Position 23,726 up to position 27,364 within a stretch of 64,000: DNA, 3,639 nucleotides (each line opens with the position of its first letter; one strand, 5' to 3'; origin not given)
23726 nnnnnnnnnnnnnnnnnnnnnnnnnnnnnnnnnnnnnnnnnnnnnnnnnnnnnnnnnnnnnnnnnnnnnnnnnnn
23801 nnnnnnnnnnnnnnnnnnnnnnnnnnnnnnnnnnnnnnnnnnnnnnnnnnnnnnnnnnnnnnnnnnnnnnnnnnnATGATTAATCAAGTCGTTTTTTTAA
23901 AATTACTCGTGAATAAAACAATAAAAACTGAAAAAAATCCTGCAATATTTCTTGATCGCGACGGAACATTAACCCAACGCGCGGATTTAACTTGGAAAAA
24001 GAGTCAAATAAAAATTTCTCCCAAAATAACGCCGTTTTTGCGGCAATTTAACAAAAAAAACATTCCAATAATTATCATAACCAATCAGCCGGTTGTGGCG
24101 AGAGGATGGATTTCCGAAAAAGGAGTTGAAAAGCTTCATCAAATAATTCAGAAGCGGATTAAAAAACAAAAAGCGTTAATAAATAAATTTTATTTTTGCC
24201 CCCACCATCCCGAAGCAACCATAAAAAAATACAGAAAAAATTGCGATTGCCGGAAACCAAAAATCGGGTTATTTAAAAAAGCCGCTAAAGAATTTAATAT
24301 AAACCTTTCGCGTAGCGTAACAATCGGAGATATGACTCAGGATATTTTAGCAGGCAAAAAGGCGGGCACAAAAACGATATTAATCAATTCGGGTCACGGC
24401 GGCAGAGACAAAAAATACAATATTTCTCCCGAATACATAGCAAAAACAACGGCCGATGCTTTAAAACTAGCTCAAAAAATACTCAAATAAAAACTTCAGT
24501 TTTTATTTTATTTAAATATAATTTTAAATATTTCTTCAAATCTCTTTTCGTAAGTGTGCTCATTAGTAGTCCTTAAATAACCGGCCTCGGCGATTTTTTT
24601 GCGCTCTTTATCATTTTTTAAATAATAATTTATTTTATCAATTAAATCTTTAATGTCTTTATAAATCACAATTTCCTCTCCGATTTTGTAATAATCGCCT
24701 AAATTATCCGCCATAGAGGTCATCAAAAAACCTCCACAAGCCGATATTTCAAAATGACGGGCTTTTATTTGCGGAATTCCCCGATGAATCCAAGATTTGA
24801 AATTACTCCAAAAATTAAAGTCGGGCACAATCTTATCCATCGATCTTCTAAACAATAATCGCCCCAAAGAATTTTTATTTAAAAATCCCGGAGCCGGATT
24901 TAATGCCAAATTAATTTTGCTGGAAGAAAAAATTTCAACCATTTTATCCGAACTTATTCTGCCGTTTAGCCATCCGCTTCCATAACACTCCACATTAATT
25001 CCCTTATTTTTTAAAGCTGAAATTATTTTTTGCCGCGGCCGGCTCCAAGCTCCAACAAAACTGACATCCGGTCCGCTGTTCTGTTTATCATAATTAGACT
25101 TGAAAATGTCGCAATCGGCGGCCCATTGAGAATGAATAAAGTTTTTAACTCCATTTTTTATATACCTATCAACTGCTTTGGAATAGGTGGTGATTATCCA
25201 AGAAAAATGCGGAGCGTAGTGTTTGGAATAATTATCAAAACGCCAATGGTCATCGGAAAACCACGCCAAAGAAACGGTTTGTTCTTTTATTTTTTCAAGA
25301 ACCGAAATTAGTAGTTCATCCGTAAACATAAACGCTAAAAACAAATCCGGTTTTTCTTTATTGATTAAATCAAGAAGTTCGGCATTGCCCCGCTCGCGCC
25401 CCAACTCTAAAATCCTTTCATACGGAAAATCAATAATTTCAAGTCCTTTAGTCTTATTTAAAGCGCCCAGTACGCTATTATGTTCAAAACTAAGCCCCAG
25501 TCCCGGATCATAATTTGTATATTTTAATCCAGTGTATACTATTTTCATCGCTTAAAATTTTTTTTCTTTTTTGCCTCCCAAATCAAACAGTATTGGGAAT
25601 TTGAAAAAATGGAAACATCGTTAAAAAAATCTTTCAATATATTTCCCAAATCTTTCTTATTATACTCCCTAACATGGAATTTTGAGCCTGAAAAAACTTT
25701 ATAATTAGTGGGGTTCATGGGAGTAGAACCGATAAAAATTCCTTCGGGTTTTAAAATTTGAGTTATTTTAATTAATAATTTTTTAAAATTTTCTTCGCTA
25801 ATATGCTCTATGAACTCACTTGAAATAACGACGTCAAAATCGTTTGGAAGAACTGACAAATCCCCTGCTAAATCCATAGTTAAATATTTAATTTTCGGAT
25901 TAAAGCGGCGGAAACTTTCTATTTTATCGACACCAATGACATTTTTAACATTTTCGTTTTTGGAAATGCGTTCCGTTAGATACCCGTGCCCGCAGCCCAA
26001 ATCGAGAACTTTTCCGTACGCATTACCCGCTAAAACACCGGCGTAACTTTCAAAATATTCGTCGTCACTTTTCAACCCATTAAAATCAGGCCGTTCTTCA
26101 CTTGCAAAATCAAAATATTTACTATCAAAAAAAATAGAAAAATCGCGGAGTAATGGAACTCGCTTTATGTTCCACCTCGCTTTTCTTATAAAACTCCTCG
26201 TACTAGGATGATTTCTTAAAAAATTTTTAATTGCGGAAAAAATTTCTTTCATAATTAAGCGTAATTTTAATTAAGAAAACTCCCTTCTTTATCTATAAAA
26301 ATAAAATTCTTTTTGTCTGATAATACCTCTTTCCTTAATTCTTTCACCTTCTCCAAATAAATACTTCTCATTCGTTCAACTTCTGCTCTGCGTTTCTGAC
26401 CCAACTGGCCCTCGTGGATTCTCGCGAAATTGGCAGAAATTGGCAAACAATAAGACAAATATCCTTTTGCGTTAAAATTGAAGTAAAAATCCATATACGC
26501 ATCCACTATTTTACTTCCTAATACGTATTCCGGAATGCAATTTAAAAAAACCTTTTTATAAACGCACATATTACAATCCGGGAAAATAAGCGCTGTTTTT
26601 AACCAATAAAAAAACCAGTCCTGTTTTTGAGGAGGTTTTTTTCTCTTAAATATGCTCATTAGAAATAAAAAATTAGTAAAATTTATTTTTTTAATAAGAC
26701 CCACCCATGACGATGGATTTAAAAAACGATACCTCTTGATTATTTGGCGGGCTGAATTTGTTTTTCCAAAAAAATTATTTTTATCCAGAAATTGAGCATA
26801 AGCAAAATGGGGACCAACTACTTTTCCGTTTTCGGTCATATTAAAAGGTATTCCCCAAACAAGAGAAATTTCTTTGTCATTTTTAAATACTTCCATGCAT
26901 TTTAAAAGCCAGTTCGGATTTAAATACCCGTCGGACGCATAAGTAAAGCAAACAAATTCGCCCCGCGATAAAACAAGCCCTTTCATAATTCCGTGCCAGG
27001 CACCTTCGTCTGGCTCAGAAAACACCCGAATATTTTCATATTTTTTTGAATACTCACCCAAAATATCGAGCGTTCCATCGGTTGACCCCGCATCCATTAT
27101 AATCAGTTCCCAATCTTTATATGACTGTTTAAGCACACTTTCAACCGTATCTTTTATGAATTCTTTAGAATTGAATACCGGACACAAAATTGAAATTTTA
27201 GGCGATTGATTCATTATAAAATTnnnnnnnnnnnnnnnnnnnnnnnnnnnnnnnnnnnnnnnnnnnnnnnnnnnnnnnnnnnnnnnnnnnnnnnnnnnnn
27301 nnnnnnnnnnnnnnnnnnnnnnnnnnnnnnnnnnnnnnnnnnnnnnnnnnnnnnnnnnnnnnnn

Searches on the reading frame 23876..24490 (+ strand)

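Call 11: search_protein_families(library=pfam, proteins=[window:23876-24490:+], max_evalue=0.001)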
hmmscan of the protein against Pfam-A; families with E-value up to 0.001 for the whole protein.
window:23876-24490:+ (204 aa): 5 families
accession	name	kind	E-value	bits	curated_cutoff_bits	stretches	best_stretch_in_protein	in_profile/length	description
PF13242.12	Hydrolase_like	-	1.2e-13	51.2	22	1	125-195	2-75/75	HAD-hyrolase-like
PF00702.32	Hydrolase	-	6.6e-10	40.1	26.4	1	42-164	94-191/191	haloacid dehalogenase-like hydrolase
PF13419.12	HAD_2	-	4.3e-09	37.2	23.8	1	124-169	132-177/178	Haloacid dehalogenase-like hydrolase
PF08645.17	PNK3P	-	3.3e-07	30.6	22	1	27-156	6-129/161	Polynucleotide kinase 3 phosphatase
PF08282.18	Hydrolase_3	-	0.00045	20.5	20.9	0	24-74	1-43/255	haloacid dehalogenase-like hydrolase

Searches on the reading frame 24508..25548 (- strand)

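Call 11: search_protein_families(library=pfam, proteins=[window:24508-25548:-], max_evalue=0.001)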
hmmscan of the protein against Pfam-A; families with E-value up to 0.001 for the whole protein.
window:24508-25548:- (346 aa): 1 family
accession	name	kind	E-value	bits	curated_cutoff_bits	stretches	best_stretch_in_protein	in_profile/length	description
PF13524.12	Glyco_trans_1_2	-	6.8e-30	104.4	25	1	172-341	1-143/144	Glycosyl transferase-like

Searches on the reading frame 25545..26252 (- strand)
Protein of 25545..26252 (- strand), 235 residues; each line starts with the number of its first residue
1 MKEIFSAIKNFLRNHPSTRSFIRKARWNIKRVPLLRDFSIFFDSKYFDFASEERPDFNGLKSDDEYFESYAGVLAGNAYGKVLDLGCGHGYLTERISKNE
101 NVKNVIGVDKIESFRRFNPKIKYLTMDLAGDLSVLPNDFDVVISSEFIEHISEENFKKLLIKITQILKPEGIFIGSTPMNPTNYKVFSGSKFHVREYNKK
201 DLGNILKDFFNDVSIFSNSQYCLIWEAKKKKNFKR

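Call 10: search_protein_families(library=pfam, proteins=[window:25545-26252:-], max_evalue=0.001)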
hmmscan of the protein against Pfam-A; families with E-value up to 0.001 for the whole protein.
window:25545-26252:- (235 aa): 8 families
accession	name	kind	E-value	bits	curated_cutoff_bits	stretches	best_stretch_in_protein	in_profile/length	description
PF13649.12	Methyltransf_25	-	5.6e-13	49.8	27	1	82-171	1-97/97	Methyltransferase domain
PF08241.18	Methyltransf_11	-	6e-13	49.7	21.2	1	83-174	1-94/95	Methyltransferase domain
PF13489.12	Methyltransf_23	-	1.1e-11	45.2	27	1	77-181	21-122/164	Methyltransferase domain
PF08242.18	Methyltransf_12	-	1.1e-09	39.3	30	1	83-173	1-98/98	Methyltransferase domain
PF13847.12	Methyltransf_31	-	1.5e-09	38.2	27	1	81-179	6-113/145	Methyltransferase domain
PF02353.26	CMAS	-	3.5e-07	30.3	27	1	81-185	65-174/273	Mycolic acid cyclopropane synthetase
PF05401.17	NodS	-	8.3e-05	23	24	1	75-178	40-147/201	Nodulation protein S (NodS)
PF01728.25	FtsJ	-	0.00046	20.6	24.1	1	80-131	23-78/181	FtsJ-like methyltransferase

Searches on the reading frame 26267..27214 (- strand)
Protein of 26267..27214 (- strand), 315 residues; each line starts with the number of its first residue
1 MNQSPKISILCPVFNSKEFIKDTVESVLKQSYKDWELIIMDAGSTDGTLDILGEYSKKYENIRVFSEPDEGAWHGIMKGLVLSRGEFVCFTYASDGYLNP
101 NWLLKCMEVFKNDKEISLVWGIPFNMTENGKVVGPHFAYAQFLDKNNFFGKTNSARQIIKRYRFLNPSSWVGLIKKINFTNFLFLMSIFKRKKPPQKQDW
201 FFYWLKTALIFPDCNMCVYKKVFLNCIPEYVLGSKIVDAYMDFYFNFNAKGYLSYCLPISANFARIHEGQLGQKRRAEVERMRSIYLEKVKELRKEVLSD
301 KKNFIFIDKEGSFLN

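Call 10: search_protein_families(library=pfam, proteins=[window:26267-27214:-], max_evalue=0.001)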
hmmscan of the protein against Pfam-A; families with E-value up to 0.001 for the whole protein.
window:26267-27214:- (315 aa): 2 families
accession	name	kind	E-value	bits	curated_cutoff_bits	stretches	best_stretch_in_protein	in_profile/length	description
PF00535.33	Glycos_transf_2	-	1.4e-23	84.1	23.3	1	8-145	1-132/168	Glycosyl transferase family 2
PF13641.12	Glyco_tranf_2_3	-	2.8e-05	24.7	27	1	5-90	1-92/230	Glycosyltransferase like family 2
